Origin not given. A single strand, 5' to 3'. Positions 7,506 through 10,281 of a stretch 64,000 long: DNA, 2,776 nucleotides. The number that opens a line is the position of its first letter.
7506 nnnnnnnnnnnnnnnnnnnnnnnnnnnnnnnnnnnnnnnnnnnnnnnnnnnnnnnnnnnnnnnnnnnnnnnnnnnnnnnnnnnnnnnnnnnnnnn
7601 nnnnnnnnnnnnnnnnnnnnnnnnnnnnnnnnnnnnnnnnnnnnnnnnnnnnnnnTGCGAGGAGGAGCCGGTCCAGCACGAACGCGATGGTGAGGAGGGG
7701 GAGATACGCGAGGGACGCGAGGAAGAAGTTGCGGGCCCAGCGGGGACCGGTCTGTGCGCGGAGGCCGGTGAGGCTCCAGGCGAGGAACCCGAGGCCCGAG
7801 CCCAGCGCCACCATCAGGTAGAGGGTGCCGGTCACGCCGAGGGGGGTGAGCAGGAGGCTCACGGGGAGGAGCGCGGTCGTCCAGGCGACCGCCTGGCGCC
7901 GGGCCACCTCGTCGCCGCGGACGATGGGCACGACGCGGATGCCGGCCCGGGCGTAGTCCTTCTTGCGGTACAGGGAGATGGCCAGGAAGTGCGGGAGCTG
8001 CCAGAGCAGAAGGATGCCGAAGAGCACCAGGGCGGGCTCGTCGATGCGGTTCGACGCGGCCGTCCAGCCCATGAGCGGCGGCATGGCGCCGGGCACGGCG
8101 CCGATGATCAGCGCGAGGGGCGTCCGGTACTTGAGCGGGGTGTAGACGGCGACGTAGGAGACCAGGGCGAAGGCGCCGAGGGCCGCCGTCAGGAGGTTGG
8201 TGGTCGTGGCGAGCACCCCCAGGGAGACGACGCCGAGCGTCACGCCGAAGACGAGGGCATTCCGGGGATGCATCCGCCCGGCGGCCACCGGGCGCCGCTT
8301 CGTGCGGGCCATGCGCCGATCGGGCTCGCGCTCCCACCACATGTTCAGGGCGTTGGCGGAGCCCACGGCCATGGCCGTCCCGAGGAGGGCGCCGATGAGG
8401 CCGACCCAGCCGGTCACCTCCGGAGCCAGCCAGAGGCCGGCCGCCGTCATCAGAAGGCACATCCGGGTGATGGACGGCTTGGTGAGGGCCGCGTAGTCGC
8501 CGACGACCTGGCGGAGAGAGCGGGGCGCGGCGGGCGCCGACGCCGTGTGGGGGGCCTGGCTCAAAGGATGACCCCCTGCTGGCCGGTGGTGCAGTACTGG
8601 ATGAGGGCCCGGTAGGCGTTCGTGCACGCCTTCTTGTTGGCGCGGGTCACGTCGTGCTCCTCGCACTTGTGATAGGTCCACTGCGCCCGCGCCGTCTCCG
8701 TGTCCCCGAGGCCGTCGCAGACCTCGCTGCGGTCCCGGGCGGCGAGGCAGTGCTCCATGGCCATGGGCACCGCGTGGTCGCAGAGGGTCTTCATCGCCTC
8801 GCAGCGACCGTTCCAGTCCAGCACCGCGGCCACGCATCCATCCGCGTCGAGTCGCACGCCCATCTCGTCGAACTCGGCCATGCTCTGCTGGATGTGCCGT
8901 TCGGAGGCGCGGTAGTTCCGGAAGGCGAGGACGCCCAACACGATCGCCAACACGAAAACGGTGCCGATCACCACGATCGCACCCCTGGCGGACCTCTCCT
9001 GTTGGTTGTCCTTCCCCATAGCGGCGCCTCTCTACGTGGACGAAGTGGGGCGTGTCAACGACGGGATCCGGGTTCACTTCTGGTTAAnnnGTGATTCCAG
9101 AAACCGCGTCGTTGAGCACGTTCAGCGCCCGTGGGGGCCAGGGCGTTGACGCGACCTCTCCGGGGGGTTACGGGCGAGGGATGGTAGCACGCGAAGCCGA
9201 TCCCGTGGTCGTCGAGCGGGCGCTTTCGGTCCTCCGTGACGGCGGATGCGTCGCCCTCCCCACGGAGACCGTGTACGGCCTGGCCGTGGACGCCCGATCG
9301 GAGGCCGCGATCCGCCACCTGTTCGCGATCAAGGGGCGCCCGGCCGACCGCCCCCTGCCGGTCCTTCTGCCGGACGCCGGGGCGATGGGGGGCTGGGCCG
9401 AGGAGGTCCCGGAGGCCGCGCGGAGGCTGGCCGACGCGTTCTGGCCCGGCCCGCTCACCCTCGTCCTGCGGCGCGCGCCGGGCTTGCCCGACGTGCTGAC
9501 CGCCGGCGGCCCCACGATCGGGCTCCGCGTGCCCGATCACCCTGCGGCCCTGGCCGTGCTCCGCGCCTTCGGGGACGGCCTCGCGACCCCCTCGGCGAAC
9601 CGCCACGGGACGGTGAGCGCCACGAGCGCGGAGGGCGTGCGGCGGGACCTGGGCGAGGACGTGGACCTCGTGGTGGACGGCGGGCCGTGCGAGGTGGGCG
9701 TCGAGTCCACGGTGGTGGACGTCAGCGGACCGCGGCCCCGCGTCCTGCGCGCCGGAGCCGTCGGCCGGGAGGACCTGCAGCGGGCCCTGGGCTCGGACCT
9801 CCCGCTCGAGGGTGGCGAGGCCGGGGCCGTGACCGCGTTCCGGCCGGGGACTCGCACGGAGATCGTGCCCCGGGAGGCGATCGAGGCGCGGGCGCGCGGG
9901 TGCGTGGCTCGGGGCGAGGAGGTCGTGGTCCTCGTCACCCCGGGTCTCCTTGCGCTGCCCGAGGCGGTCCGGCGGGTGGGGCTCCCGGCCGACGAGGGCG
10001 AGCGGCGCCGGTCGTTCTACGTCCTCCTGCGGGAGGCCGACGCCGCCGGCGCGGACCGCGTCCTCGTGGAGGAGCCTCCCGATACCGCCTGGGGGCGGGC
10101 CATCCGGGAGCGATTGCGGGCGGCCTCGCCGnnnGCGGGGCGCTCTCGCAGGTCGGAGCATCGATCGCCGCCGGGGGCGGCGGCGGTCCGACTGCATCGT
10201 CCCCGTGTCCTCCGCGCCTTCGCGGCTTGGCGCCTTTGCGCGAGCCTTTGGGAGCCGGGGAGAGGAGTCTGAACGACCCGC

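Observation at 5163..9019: Heme-copper oxidase biogenesis module: Cys-rich membrane protein, CtaB, ABC-2 ATPase, ABC-2 permease and SCO1, all translationally coupled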

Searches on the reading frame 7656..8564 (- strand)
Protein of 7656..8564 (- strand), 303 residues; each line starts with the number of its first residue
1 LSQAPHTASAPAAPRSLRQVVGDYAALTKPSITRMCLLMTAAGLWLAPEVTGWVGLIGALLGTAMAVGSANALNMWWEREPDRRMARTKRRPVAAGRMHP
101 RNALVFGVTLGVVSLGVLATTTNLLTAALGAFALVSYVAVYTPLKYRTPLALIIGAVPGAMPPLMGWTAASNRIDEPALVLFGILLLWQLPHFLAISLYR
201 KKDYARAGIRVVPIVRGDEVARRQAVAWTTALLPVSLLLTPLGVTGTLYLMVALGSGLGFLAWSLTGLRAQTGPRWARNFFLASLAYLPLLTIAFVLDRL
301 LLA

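Call 7: search_protein_families(library=pfam, proteins=[window:7656-8564:-], max_evalue=0.01)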
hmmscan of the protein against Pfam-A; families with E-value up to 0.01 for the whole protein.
window:7656-8564:- (303 aa): 1 family
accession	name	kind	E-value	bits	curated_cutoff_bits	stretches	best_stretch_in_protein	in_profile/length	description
PF01040.23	UbiA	-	5.7e-62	209.7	34.2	1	37-285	2-250/250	UbiA prenyltransferase family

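Call 8: search_protein_families(library=ncbifam, proteins=[window:7656-8564:-], max_evalue=0.01)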
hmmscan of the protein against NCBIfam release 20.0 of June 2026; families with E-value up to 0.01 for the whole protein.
window:7656-8564:- (303 aa): 18 families
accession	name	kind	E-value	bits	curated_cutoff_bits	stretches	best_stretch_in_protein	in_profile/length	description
TIGR01473.1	cyoE_ctaB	equivalog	2.5e-85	286.6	210.3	1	23-298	2-280/281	heme o synthase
NF003349.0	PRK04375.1-2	equivalog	1.2e-72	244.9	246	1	8-302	12-313/318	heme o synthase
NF003348.0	PRK04375.1-1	equivalog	4.2e-62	210.2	285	1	23-299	5-283/292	heme o synthase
TIGR01474.1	ubiA_proteo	equivalog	2.1e-18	66.8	275.45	1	28-252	11-237/282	4-hydroxybenzoate octaprenyltransferase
NF009514.0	PRK12873.1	equivalog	3.6e-11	43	246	1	28-234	20-231/297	4-hydroxybenzoate polyprenyltransferase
NF009524.0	PRK12886.1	equivalog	4.8e-11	42.6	387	1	35-251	22-237/291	prenyltransferase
NF009523.0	PRK12884.1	equivalog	4.9e-09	35.8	269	1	35-265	18-244/279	prenyltransferase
NF041585.1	MqnP_Cj_Hp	exception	5.7e-09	35.8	375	1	49-191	35-175/281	menaquinone biosynthesis prenyltransferase MqnP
NF009521.0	PRK12882.1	equivalog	5.8e-09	35.6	296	1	24-285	8-267/280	geranylgeranylglycerol-phosphate geranylgeranyltransferase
NF009515.0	PRK12874.1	equivalog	8e-09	35.3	392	1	50-190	40-181/291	4-hydroxybenzoate polyprenyltransferase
TIGR01475.1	ubiA_other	subfamily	2.2e-07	30.7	180.8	1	24-187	5-169/282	UbiA-like polyprenyltransferase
NF009526.0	PRK12888.1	equivalog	9.2e-07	28.6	364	1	61-240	59-236/301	4-hydroxybenzoate octaprenyltransferase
NF041584.1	MqnP_SCO4491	exception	1.4e-05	25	420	1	68-241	54-228/285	menaquinone biosynthesis prenyltransferase MqnP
NF006088.0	PRK08238.1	equivalog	0.00021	20.1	351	1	51-136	224-309/482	UbiA family prenyltransferase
NF009522.0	PRK12883.1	equivalog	0.00022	20.8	353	1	64-237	47-215/279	geranylgeranylglycerol-phosphate geranylgeranyltransferase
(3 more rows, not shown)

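Call 108: search_dna_similar(query=window:7656-8564:-, collection=plasmids, mode=protein, max_evalue=1e-15, max_rows=40)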
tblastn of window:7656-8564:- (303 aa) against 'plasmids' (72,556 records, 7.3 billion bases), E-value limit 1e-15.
Records with a match: 63; places in all: 71; records where one place covers at least 80% of the query: 41.
Best place of each record, by identity: <60% 63.
By first word of the organism name: Vibrio 6; Acinetobacter 6; Sinorhizobium 5; Escherichia 5; Paracoccus 5; Bradyrhizobium 3; Methylobacterium 2; Shinella 2; Bacillus 2; Klebsiella 2; and 22 more.
By predicted mobility (MOB-suite, as given by PLSDB): non-mobilizable 50; mobilizable 7; conjugative 6.
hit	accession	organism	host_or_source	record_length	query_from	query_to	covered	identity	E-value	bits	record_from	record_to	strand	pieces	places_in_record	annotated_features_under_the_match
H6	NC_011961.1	Thermomicrobium roseum DSM 5159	-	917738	3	298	98%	40.9%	7e-32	132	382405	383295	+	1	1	heme o synthase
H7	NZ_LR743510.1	Methylobacterium bullatum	-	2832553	1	301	99%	35.8%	7e-26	114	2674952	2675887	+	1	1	none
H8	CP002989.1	halophilic archaeon DL31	-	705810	6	302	98%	35.9%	5e-25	112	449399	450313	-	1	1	protoheme IX farnesyltransferase | hypothetical protein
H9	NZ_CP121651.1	Bradyrhizobium sp. CB82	Stylosanthes guianensis,cell culture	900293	21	299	92%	36.9%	1e-20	99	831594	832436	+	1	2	heme o synthase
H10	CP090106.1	Sinorhizobium meliloti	Medicago,Cell culture,Plant nodule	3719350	13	298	94%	35.7%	5e-32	132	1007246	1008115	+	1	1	heme o synthase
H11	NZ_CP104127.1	Sinorhizobium sp. M103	Phaseolus vulgaris,cell ...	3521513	13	298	94%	35.7%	4e-24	137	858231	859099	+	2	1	none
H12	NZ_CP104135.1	Sinorhizobium sp. C101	Phaseolus vulgaris,cell ...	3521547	13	298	94%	35.7%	8e-24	136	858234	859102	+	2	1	none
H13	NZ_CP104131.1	Sinorhizobium sp. K101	Phaseolus vulgaris,cell ...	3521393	13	298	94%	35.7%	8e-24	136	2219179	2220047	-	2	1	none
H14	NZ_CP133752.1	Pseudomonas aeruginosa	Homo sapiens,sputum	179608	24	298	91%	35.8%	2e-22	104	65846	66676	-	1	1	cyoE: heme o synthase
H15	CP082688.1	Salmonella enterica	ground turkey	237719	3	301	99%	32.2%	2e-24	110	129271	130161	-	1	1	cyoE: heme o synthase | cytochrome o ubiquinol oxidase subunit IV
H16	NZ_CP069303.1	Shinella sp. PSBB067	monoisolate,Minnesota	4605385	23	301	92%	34.5%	2e-29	124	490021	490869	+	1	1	none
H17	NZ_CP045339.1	Vibrio sp. THAF190c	pure culture,Surface of a polyethylene ...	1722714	6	302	98%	32.0%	6e-23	105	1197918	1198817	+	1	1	none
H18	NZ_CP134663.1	Escherichia coli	Larus michahellis,bacteria,cloaca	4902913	3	301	99%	31.6%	2e-23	107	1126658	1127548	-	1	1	none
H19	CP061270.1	Escherichia coli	Sheep,cell culture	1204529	3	301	99%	31.6%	2e-23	107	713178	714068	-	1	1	cyoE: protoheme IX farnesyltransferase | cytochrome o ubiquinol oxidase subunit IV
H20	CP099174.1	Escherichia coli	culture,Pooled soil sample collected ...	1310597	3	301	99%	31.6%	2e-23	107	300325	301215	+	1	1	cyoE: heme o synthase | cyoD: cytochrome o ubiquinol oxidase subunit IV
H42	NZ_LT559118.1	Nonomuraea gerenzanensis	-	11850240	7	228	73%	38.9%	3e-19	95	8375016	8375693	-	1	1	none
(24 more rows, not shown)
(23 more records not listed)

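Call 109: get_annotated_region(hit=H6, flank=7000)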
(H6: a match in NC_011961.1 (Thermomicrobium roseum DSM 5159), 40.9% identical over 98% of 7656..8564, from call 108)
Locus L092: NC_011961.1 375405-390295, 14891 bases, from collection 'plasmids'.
description: Thermomicrobium roseum DSM 5159 plasmid unnamed, complete sequence
organism: Thermomicrobium roseum DSM 5159 (NCBI taxid 309801)
taxonomy: Bacteria; Thermomicrobiota; Thermomicrobia; Thermomicrobiales; Thermomicrobiaceae; Thermomicrobium; Thermomicrobium roseum; Thermomicrobium roseum DSM 5159
host: -; source: -; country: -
typing (MOB-suite, as given by PLSDB): non-mobilizable
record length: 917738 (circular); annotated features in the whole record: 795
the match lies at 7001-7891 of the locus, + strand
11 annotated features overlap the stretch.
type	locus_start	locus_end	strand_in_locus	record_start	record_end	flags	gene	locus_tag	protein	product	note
CDS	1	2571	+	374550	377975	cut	-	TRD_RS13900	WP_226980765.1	DEAD/DEAH box helicase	-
CDS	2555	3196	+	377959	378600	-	-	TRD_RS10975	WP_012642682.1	hypothetical protein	-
CDS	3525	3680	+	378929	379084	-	-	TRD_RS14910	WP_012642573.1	hypothetical protein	-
CDS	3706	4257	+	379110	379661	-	-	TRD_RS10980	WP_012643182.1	cytochrome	-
CDS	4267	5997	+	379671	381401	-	-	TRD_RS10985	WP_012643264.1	cbb3-type cytochrome c oxidase subunit I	GO:0009060 - aerobic respiration [Evidence IEA]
CDS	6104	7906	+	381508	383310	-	-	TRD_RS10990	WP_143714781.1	heme o synthase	GO:0048034 - heme O biosynthetic process [Evidence IEA]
CDS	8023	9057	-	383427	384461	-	-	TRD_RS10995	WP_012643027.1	arginine deiminase family protein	-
CDS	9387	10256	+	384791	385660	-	-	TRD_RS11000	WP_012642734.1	histidinol-phosphatase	-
CDS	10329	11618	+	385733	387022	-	-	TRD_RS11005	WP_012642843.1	hypothetical protein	-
CDS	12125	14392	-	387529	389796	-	-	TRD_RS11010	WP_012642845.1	xanthine dehydrogenase family protein molybdopterin-binding subunit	-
CDS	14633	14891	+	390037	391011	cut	-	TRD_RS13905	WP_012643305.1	hexose kinase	GO:0005975 - carbohydrate metabolic process [Evidence IEA]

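Call 110: get_annotated_region(hit=H42, flank=12000)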
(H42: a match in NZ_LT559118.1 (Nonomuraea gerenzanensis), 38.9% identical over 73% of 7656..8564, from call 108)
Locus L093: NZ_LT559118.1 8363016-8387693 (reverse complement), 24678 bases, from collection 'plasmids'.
description: Nonomuraea gerenzanensis isolate nono1 plasmid I, complete sequence
organism: Nonomuraea gerenzanensis (NCBI taxid 93944)
taxonomy: Bacteria; Actinomycetota; Actinomycetes; Streptosporangiales; Streptosporangiaceae; Nonomuraea; Nonomuraea gerenzanensis
host: -; source: -; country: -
typing (MOB-suite, as given by PLSDB): non-mobilizable
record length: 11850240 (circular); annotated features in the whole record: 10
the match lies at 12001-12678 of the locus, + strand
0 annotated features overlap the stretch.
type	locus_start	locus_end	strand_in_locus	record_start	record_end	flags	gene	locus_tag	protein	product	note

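Call 111: get_annotated_region(hit=H8, flank=6000)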
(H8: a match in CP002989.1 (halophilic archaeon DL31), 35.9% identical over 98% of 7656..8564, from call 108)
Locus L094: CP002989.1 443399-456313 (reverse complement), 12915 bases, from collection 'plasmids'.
description: Halophilic archaeon DL31 plasmid phalar01, complete sequence
organism: halophilic archaeon DL31 (NCBI taxid 756883)
taxonomy: Archaea; Euryarchaeota; Halobacteria; Halobacteriales; ; ; halophilic archaeon DL31
host: -; source: -; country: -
typing (MOB-suite, as given by PLSDB): non-mobilizable; replicon rep_cluster_1020; mating-pair formation MPF_T
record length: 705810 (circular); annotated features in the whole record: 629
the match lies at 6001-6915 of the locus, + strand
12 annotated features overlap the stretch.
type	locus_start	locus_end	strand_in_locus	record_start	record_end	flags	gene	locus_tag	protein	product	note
CDS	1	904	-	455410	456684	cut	-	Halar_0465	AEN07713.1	transposase IS4 family protein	-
CDS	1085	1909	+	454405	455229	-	-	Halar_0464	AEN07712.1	hypothetical protein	-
CDS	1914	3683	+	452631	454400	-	-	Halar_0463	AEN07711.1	Cytochrome-c oxidase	-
CDS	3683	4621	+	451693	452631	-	-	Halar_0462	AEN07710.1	cytochrome c oxidase subunit II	-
CDS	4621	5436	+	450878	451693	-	-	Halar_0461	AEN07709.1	cytochrome c oxidase subunit III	-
CDS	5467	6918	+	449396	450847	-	-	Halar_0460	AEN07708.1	protoheme IX farnesyltransferase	-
CDS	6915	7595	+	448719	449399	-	-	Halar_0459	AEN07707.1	hypothetical protein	-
CDS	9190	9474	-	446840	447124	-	-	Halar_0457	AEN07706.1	hypothetical protein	-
CDS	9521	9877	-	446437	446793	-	-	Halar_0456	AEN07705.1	transcriptional regulator, HxlR family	-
CDS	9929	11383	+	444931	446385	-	-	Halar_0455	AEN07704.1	mercuric reductase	-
CDS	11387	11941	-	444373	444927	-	-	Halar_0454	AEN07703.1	regulatory protein ArsR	-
CDS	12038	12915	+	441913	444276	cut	-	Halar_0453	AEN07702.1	heavy metal translocating P-type ATPase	-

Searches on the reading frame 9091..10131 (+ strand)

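Call 7: search_protein_families(library=pfam, proteins=[window:9091-10131:+], max_evalue=0.01)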
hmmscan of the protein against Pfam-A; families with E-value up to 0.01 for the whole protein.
window:9091-10131:+ (347 aa): 2 families
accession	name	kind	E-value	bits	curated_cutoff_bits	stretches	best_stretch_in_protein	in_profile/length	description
PF01300.24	Sua5_yciO_yrdC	-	3.1e-57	193.4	25.1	1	47-222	2-178/178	Telomere recombination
PF03481.19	Sua5_C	-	6.4e-07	30.4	22.9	1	272-345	60-134/136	Threonylcarbamoyl-AMP synthase, C-terminal domain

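Call 8: search_protein_families(library=ncbifam, proteins=[window:9091-10131:+], max_evalue=0.01)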
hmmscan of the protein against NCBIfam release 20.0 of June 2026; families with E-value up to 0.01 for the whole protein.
window:9091-10131:+ (347 aa): 2 families
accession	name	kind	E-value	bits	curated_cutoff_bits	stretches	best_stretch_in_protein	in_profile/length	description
TIGR00057.1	TIGR00057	equivalog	1.1e-53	181.5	123.2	1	37-231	7-199/202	L-threonylcarbamoyladenylate synthase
NF007919.1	PRK10634.1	equivalog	6.8e-21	74.6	175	1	46-197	3-155/176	L-threonylcarbamoyladenylate synthase type 1 TsaC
